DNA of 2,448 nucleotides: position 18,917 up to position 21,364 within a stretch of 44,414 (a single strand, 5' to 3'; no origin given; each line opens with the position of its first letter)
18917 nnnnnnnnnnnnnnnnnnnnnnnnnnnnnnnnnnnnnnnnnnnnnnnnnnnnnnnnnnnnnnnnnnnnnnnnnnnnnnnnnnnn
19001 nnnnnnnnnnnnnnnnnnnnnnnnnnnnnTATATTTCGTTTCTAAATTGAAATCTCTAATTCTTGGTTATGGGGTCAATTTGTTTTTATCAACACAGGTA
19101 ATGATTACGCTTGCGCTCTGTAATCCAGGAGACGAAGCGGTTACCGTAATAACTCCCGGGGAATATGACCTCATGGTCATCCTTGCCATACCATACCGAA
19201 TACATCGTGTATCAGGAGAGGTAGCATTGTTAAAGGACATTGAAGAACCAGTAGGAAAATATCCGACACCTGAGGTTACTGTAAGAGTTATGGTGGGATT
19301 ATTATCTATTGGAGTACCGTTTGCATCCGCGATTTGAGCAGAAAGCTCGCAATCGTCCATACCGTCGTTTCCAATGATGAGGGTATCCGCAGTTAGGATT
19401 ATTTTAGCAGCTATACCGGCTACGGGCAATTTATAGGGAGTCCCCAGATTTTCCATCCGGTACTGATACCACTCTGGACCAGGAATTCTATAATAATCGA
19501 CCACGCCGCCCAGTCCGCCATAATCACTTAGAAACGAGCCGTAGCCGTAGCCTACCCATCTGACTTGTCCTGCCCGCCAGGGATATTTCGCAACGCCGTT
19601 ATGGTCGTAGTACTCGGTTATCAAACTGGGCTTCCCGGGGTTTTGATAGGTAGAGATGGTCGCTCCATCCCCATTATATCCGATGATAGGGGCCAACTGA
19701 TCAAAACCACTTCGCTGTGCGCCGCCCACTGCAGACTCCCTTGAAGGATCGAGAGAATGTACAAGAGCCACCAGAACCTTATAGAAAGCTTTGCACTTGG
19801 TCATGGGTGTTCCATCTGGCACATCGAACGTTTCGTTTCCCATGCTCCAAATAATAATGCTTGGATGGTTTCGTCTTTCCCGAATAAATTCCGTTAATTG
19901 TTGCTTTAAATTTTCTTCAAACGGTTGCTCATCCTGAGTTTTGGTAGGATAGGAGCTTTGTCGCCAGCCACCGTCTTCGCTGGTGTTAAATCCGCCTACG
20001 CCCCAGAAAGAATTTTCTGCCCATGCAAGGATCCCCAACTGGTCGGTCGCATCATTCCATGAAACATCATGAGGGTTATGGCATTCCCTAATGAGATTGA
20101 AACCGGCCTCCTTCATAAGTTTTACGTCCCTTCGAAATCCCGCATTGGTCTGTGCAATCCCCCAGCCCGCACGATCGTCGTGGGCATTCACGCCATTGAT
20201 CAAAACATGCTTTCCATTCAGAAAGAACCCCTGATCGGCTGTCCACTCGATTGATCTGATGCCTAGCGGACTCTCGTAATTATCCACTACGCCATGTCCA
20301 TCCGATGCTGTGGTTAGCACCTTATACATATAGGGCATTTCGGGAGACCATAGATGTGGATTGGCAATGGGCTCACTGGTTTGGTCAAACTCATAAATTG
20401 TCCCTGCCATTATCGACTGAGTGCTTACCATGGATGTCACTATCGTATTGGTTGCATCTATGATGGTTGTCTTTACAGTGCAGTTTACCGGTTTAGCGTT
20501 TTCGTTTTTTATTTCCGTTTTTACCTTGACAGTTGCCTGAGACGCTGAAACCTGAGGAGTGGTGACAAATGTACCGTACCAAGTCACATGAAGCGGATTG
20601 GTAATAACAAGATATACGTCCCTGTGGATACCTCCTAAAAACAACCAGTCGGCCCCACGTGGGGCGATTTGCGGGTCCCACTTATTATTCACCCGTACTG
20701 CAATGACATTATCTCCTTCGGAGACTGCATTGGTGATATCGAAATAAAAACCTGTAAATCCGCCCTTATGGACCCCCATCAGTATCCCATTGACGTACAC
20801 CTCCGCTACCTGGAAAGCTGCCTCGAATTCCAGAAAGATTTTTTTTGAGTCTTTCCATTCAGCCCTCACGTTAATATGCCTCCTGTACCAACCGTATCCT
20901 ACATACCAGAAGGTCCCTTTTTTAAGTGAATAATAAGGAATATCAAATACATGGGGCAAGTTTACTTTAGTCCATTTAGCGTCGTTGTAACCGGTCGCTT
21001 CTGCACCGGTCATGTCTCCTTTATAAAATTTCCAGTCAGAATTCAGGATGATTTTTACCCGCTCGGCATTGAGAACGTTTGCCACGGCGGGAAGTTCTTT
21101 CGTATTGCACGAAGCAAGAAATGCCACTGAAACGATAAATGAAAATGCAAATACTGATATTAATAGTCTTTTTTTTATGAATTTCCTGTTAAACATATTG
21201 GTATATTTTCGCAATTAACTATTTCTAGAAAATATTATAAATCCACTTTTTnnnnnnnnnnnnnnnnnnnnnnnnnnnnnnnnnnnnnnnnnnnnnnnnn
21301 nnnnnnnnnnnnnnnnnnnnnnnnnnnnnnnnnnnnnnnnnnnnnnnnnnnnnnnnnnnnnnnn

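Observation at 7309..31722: One sigma/anti-sigma-controlled PUL whose enzyme arm is dominated by proteins with no assignable CAZy family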

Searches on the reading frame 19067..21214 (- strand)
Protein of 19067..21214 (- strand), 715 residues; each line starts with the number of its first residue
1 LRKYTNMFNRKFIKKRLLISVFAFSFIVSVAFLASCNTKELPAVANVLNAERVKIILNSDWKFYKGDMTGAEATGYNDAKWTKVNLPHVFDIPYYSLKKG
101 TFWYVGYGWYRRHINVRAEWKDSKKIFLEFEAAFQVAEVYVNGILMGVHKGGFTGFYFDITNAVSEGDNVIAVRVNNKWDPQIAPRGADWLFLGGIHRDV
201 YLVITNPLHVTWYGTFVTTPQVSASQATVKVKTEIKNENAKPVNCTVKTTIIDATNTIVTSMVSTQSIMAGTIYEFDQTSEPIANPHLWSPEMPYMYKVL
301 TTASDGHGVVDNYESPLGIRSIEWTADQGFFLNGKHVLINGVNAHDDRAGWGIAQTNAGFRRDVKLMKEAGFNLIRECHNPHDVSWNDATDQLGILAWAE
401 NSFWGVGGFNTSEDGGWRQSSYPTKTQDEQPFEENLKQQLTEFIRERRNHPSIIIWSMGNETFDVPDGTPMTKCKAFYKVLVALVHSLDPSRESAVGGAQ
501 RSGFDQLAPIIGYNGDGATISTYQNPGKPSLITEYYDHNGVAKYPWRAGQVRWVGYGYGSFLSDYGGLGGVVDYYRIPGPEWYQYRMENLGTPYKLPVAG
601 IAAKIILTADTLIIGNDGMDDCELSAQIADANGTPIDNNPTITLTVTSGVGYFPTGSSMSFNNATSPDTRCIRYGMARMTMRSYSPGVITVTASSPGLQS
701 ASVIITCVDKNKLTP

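Call 3: search_protein_families(library=pfam, proteins=[window:19067-21214:-], max_evalue=0.01)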
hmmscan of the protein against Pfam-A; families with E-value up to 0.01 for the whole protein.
window:19067-21214:- (715 aa): 6 families
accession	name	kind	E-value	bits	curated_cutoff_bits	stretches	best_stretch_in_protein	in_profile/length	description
PF02836.23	Glyco_hydro_2_C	-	9.4e-30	104.2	21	1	327-499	5-163/302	Glycosyl hydrolases family 2, TIM barrel domain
PF02837.24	Glyco_hydro_2_N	-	2.4e-19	70.3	28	1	82-207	32-169/169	Glycosyl hydrolases family 2, sugar binding domain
PF00703.27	Glyco_hydro_2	-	2.9e-17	63.8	23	1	216-320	6-109/109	Glycosyl hydrolases family 2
PF22666.2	Glyco_hydro_2_N2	-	5.9e-10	39.9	27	1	104-181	44-123/167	Glycosyl hydrolase 2 galactose-binding domain-like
PF18565.7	Glyco_hydro2_C5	-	2.1e-08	34.4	32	1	606-703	2-102/103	Glycoside hydrolase family 2 C-terminal domain 5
PF02369.22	Big_1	-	0.0014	19.1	34.9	1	617-706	14-91/93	Bacterial Ig-like domain (group 1)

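Call 5: search_protein_families(library=ncbifam, proteins=[window:19067-21214:-], max_evalue=0.01)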
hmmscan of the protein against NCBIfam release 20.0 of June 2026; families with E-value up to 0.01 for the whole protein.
window:19067-21214:- (715 aa): 12 families
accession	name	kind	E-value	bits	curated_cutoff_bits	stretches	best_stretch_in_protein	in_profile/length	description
NF041462.1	GalA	equivalog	3e-92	310.1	900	2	64-401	29-370/763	beta-galactosidase GalA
NF041463.1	GalB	equivalog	1.1e-84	284.8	900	1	74-521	93-538/869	beta-galactosidase GalB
NF050095.1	BetGlucuronLacZ4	equivalog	3.5e-83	279.9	950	1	47-515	9-457/666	beta-glucuronidase LacZ4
NF049877.1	GlucurArabfur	equivalog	1.1e-57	195.6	1800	1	49-463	364-771/1400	beta-d-glucuronidase/beta-L-arabinofuranosidase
NF052611.1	beta_gal_Bga2A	equivalog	1.3e-56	192.2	999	1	104-464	111-460/1007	beta-galactosidase, LacZ type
NF007666.0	PRK10340.1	equivalog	1.3e-53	182.1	1284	1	74-462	83-450/1030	beta-galactosidase subunit alpha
NF007538.0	PRK10150.1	equivalog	9.9e-52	176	544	1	98-493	57-447/607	beta-glucuronidase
NF007074.0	PRK09525.1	subfamily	1.2e-41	142.5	1221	1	75-463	95-464/1027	beta-galactosidase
NF041100.1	betagal_LacZ_Ttogales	equivalog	9.8e-39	132.8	2000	1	72-464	79-445/1090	beta-galactosidase LacZ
NF049891.1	Bet1-4galacdseBT4156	equivalog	9.6e-37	126.3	1700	1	73-461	36-407/946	exo-beta-1,4-galactosidase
NF049890.1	Bet1-4galacdseBT4151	equivalog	1.5e-21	76.1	1500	1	83-461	86-449/952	exo-beta-1,4-galactosidase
NF045579.1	rhamnoside_JR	domain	4.1e-10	39.9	50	1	99-180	33-113/123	glycosylhydrolase-like jelly roll fold domain-containing protein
